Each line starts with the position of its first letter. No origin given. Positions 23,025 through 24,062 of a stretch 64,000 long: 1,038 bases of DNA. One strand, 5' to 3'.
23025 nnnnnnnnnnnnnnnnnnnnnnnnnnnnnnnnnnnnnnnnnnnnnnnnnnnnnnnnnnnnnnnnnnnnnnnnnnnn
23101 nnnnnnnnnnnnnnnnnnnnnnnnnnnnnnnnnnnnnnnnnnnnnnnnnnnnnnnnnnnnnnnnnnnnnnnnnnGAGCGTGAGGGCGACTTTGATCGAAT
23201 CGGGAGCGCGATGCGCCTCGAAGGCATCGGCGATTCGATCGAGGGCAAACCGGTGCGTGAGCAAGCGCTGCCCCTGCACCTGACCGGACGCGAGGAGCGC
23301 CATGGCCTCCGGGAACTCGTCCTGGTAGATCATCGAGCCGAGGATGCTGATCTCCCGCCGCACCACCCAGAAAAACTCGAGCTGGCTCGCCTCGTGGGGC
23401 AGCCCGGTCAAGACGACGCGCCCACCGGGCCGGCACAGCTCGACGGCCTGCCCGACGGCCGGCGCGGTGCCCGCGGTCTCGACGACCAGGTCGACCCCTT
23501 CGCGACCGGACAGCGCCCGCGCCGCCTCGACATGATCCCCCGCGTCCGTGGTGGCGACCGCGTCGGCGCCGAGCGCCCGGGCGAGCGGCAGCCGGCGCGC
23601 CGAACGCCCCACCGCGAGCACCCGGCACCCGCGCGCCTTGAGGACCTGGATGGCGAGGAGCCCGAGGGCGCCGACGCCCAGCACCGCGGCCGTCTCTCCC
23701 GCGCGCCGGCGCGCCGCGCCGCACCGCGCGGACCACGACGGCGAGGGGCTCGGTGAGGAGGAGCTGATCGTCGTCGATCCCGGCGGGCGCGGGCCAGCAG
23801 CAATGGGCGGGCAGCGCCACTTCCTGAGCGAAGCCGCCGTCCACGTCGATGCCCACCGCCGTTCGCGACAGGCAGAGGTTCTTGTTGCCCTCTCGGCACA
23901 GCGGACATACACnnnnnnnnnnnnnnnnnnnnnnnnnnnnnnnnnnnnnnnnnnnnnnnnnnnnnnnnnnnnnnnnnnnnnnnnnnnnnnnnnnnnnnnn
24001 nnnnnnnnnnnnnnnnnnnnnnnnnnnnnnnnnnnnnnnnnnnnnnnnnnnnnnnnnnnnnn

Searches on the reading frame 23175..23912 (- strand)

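Call 69: search_protein_families(library=pfam, proteins=[window:23175-23912:-], max_evalue=0.01)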
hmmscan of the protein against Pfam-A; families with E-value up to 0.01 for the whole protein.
window:23175-23912:- (246 aa): 4 families
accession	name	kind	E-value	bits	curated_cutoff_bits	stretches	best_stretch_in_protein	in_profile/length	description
PF00107.32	ADH_zinc_N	-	3.8e-32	111.4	31.8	1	82-208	1-128/129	Zinc-binding dehydrogenase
PF16912.11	Glu_dehyd_C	-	4.2e-16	59.5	34.9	1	70-245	29-210/211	Glucose dehydrogenase C-terminus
PF13602.12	ADH_zinc_N_2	-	5.4e-09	37.5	27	1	114-233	1-122/134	Zinc-binding dehydrogenase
PF02826.25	2-Hacid_dh_C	-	0.0028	17.5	25.1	1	66-112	30-76/178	D-isomer specific 2-hydroxyacid dehydrogenase, NAD binding domain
